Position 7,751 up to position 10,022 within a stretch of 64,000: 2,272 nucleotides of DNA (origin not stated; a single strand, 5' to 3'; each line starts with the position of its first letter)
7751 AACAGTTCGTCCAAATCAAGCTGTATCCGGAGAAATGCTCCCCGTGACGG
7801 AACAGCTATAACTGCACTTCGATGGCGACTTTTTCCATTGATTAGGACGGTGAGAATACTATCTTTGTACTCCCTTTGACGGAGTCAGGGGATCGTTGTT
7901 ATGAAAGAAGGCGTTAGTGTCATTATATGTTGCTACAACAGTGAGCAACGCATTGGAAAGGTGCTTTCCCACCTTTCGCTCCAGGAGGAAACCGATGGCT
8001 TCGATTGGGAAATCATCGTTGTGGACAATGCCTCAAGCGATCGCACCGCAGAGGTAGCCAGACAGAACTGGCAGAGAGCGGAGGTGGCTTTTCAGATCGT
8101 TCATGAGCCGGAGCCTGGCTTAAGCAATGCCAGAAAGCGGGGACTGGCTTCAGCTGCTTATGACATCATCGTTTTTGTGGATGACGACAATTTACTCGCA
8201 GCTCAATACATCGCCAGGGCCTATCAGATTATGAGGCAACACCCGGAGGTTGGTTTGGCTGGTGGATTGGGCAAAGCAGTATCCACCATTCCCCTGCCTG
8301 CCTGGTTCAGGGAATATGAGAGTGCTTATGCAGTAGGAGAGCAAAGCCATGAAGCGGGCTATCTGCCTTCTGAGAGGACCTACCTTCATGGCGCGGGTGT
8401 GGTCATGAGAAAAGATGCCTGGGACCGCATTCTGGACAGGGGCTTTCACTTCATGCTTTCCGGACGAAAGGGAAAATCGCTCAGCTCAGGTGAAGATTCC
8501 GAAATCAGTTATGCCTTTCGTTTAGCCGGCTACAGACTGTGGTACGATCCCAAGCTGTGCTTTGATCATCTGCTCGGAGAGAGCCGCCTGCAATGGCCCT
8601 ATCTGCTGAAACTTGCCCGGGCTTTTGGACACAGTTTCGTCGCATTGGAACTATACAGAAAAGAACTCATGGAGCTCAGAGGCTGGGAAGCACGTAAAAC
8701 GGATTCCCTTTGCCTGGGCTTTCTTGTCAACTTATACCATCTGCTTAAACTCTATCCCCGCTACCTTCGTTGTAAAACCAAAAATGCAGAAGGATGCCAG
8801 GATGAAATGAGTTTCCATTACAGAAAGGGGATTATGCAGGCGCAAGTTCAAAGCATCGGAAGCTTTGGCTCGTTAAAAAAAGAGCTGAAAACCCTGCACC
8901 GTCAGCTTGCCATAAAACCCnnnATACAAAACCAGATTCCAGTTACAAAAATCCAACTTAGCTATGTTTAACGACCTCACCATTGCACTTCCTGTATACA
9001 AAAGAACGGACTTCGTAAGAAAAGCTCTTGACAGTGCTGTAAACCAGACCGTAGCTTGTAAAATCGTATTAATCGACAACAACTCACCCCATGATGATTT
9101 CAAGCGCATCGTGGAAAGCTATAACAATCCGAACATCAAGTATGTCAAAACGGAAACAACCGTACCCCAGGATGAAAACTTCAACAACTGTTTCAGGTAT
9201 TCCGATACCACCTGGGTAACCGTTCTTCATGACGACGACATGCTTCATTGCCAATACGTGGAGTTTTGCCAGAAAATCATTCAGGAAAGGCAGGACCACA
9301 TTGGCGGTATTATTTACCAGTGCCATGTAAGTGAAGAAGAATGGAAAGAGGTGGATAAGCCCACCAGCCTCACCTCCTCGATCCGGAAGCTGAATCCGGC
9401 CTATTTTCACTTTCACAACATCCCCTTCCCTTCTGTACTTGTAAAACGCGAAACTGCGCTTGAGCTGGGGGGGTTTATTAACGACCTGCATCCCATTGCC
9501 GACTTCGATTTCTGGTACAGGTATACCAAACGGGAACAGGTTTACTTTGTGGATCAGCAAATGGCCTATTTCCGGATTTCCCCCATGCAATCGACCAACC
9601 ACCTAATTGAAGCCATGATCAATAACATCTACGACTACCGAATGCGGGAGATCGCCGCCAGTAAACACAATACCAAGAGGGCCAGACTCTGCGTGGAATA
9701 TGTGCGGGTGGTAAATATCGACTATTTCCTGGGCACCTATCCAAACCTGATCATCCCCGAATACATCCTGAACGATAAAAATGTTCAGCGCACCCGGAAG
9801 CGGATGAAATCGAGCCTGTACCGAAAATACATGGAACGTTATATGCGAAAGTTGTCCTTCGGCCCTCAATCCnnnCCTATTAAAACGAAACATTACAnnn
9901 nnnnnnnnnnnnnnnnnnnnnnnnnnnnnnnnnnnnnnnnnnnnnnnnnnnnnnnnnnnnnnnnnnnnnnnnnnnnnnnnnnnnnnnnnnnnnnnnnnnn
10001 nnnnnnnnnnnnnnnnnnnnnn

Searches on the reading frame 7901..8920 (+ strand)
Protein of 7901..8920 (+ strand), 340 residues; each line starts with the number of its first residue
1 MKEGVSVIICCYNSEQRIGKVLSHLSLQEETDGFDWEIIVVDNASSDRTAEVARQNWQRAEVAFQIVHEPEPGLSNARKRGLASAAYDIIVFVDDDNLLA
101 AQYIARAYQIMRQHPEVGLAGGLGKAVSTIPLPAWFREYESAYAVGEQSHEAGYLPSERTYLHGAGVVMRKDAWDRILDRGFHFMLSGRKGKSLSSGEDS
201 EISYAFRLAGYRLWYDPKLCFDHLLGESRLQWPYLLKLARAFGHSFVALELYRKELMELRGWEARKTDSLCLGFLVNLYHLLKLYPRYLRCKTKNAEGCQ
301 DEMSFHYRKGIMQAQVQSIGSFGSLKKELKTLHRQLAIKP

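Call 28: search_protein_families(library=pfam, proteins=[window:7901-8920:+], max_evalue=0.001)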
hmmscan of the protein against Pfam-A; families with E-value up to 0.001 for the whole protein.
window:7901-8920:+ (340 aa): 7 families
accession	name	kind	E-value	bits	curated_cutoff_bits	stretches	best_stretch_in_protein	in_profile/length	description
PF00535.33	Glycos_transf_2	-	2.1e-23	83.5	23.3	1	6-174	1-164/168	Glycosyl transferase family 2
PF13641.12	Glyco_tranf_2_3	-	2.7e-20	73.8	27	1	5-221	3-209/230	Glycosyltransferase like family 2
PF10111.15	Glyco_tranf_2_2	-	2.1e-07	31.2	27.3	1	6-110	1-105/276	Glycosyltransferase like family 2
PF13632.12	Glyco_trans_2_3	-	2.6e-06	27.8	27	1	89-215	1-115/198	Glycosyl transferase family group 2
PF13712.12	Glyco_tranf_2_5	-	1.4e-05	25.4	27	0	8-140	2-107/210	Glycosyltransferase like family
PF09258.16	Glyco_transf_64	-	0.00058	19.7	21.3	1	6-116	2-105/245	Glycosyl transferase family 64 domain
PF13506.12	Glyco_transf_21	-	0.00083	19.3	21.7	0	77-130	21-73/174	Glycosyl transferase family 21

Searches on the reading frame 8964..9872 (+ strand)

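Call 28: search_protein_families(library=pfam, proteins=[window:8964-9872:+], max_evalue=0.001)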
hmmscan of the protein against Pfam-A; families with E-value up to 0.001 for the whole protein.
window:8964-9872:+ (303 aa): 3 families
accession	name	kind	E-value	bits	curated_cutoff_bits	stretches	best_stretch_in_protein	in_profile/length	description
PF00535.33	Glycos_transf_2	-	1.4e-16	61.3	23.3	1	6-138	1-132/168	Glycosyl transferase family 2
PF13641.12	Glyco_tranf_2_3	-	0.00074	20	27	0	5-114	3-120/230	Glycosyltransferase like family 2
PF09258.16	Glyco_transf_64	-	0.00082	19.2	21.3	0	6-126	2-120/245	Glycosyl transferase family 64 domain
